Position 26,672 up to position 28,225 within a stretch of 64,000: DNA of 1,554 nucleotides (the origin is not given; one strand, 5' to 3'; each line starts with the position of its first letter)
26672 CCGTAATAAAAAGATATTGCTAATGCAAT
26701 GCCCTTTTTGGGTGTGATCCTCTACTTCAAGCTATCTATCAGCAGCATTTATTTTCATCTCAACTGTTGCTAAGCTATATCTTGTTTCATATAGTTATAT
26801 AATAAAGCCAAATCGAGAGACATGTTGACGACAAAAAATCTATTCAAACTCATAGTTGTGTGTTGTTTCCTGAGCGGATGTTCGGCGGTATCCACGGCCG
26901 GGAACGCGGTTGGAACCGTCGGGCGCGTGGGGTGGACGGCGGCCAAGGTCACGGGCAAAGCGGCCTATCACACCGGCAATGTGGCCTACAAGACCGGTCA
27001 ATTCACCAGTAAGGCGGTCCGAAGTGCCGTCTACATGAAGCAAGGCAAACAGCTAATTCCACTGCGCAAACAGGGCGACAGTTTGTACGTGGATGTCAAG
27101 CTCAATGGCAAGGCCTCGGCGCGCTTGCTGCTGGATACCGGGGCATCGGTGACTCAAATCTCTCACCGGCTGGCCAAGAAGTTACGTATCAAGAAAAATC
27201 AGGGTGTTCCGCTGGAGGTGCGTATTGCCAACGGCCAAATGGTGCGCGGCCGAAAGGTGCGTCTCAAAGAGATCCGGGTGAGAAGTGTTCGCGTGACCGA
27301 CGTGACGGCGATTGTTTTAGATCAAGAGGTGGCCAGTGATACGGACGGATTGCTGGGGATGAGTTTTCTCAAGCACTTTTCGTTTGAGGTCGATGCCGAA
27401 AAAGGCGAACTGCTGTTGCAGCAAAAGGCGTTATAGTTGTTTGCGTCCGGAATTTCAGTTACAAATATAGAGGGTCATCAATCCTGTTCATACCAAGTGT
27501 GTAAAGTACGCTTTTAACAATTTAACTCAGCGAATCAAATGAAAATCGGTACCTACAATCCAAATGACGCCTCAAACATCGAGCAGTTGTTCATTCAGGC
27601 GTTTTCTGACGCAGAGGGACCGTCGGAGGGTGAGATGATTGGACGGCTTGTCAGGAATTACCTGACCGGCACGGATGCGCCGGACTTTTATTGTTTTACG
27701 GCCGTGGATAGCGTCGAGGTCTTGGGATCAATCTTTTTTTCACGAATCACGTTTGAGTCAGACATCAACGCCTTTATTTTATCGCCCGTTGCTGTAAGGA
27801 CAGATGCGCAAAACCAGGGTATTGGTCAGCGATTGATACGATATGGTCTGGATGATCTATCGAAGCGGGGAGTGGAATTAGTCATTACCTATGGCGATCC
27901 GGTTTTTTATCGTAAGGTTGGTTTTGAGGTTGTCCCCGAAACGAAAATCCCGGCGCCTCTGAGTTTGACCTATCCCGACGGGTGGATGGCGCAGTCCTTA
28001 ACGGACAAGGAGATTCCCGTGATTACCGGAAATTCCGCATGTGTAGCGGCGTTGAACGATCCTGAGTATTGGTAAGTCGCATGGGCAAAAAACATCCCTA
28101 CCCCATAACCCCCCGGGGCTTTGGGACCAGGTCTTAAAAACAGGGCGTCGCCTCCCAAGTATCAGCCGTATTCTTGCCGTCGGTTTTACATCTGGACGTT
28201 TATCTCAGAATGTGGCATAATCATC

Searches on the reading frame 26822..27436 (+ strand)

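Call 61: search_protein_families(library=pfam, proteins=[window:26822-27436:+], max_evalue=0.001)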
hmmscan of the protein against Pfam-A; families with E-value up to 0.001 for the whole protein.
window:26822-27436:+ (204 aa): 3 families
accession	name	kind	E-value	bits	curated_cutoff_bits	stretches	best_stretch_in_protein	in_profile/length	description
PF13975.11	gag-asp_proteas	-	1.3e-21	77.4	28.2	1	90-185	1-92/92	gag-polyprotein putative aspartyl protease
PF13650.11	Asp_protease_2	-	2.1e-21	76.9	24.3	1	90-182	1-90/90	Aspartyl protease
PF08284.16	RVP_2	-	0.00019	21.7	20.3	1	98-201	31-132/136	Retroviral aspartyl protease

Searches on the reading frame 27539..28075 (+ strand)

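Call 61: search_protein_families(library=pfam, proteins=[window:27539-28075:+], max_evalue=0.001)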
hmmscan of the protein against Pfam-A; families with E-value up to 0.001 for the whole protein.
window:27539-28075:+ (178 aa): 4 families
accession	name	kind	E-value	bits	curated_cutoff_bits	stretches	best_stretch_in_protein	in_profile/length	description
PF13508.13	Acetyltransf_7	-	1.5e-08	35.3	27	1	50-131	3-84/84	Acetyltransferase (GNAT) domain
PF13527.13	Acetyltransf_9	-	7.4e-07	29.6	25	1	74-131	68-126/127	Acetyltransferase (GNAT) domain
PF00583.31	Acetyltransf_1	-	3.7e-06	27.6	20.7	1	46-116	29-97/116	Acetyltransferase (GNAT) family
PF13673.13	Acetyltransf_10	-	0.00022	21.6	23.6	1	48-133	29-111/128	Acetyltransferase (GNAT) domain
